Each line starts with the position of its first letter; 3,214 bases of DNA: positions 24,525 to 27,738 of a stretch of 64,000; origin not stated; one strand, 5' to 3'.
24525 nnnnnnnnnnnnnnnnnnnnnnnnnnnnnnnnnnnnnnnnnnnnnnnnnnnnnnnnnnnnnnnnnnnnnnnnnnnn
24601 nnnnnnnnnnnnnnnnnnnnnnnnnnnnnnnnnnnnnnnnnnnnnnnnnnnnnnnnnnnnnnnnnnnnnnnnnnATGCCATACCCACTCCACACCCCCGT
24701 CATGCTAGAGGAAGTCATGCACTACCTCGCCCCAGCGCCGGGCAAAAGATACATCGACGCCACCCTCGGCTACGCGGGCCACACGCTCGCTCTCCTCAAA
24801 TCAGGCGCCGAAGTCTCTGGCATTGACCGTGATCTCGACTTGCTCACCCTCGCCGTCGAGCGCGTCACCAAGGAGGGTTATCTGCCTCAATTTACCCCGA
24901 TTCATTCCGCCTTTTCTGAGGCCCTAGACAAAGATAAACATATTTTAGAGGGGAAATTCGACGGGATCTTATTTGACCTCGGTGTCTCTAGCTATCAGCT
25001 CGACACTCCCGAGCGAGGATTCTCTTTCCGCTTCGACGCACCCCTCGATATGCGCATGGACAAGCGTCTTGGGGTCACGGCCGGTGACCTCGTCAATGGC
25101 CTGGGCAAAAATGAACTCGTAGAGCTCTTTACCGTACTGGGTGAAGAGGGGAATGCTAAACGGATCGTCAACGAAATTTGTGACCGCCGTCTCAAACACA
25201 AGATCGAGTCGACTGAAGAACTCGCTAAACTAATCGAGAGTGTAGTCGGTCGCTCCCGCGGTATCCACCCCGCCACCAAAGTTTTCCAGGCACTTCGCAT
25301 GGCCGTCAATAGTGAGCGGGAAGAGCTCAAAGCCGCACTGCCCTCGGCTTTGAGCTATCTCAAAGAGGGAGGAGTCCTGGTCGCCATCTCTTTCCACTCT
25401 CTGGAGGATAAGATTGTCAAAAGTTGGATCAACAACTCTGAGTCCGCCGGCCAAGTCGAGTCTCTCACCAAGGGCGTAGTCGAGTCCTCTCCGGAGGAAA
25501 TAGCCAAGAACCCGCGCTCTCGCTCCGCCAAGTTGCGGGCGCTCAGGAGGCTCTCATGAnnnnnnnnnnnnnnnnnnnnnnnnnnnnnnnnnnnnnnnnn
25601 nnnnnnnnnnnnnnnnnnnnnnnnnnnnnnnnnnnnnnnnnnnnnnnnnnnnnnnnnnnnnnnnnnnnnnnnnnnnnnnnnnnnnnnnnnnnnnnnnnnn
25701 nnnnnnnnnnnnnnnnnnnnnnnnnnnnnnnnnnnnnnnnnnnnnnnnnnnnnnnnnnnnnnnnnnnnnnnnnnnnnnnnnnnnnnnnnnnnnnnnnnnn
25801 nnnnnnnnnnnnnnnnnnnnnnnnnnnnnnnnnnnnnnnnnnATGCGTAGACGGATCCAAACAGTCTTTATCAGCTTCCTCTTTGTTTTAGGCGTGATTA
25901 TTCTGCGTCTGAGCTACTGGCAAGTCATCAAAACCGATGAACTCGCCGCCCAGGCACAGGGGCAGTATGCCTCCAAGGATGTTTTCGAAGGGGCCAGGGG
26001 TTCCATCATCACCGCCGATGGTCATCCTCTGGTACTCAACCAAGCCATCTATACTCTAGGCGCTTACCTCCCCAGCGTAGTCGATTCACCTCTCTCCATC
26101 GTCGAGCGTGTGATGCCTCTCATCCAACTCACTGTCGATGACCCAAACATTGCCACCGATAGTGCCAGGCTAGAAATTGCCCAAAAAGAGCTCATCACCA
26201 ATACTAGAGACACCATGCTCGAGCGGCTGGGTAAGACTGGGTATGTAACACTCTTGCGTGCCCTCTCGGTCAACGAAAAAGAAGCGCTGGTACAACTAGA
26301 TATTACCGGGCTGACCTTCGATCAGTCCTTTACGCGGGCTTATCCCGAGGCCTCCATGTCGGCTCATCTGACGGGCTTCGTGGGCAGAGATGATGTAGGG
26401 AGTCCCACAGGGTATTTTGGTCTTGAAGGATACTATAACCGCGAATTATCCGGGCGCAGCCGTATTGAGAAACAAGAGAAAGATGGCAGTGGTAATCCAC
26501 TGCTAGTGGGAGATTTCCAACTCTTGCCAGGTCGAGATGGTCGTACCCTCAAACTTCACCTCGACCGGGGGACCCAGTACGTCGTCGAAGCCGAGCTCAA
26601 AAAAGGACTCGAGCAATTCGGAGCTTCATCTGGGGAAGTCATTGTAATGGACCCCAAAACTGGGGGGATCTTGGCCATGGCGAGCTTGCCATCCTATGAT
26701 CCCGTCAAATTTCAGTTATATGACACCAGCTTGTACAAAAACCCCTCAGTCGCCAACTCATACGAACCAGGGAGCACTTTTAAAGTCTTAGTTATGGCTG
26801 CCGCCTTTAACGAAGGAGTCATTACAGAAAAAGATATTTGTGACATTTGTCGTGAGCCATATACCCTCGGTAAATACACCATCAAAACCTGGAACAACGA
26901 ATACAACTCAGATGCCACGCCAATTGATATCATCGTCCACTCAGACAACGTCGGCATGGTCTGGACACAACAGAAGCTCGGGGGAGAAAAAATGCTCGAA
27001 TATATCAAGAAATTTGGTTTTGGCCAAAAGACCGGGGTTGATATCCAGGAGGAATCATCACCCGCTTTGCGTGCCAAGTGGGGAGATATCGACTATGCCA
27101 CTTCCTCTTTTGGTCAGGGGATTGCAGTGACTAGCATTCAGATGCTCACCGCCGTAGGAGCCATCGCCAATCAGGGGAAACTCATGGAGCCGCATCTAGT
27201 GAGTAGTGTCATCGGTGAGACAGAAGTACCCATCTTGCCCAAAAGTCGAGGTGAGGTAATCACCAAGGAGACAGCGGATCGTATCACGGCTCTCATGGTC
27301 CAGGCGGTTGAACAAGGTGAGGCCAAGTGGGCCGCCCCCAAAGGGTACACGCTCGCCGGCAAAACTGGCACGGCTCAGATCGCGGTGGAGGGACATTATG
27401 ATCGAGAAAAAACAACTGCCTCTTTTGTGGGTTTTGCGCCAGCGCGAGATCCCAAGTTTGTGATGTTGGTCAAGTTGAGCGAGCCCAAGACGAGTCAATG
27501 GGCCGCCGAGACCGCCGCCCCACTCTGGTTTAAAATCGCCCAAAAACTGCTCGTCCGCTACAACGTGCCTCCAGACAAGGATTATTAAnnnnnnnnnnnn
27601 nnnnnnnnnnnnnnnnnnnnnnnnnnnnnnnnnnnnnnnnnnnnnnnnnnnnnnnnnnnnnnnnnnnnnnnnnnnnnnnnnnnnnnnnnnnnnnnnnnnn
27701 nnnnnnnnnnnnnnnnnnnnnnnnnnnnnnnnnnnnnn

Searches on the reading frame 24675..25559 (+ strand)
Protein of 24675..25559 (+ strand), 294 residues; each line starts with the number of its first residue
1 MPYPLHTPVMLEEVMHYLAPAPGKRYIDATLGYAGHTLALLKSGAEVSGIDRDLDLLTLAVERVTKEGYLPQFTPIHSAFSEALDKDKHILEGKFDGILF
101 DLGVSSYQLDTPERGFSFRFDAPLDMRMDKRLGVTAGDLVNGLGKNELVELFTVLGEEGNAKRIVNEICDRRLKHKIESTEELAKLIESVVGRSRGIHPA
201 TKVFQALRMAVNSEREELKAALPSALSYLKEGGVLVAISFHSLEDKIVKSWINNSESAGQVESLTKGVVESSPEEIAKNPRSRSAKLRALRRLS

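Call 15: search_protein_families(library=pfam, proteins=[window:24675-25559:+], max_evalue=0.001)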
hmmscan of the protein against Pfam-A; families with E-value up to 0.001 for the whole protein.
window:24675-25559:+ (294 aa): 1 family
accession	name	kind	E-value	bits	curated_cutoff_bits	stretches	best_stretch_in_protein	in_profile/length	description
PF01795.25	Methyltransf_5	-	5.5e-86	289.3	27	1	6-292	4-308/309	MraW methylase family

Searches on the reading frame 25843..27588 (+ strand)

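Call 15: search_protein_families(library=pfam, proteins=[window:25843-27588:+], max_evalue=0.001)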
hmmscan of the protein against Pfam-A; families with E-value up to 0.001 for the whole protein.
window:25843-27588:+ (581 aa): 3 families
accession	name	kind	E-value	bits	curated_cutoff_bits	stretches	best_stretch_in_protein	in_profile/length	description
PF00905.27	Transpeptidase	-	2e-73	247.6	22.1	1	266-561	3-293/299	Penicillin binding protein transpeptidase domain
PF03717.20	PBP_dimer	-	2.4e-11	44.8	24.4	1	50-220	4-176/180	Penicillin-binding Protein dimerisation domain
PF13354.11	Beta-lactamase2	-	0.0002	21.2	22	0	306-395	20-114/214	Beta-lactamase enzyme family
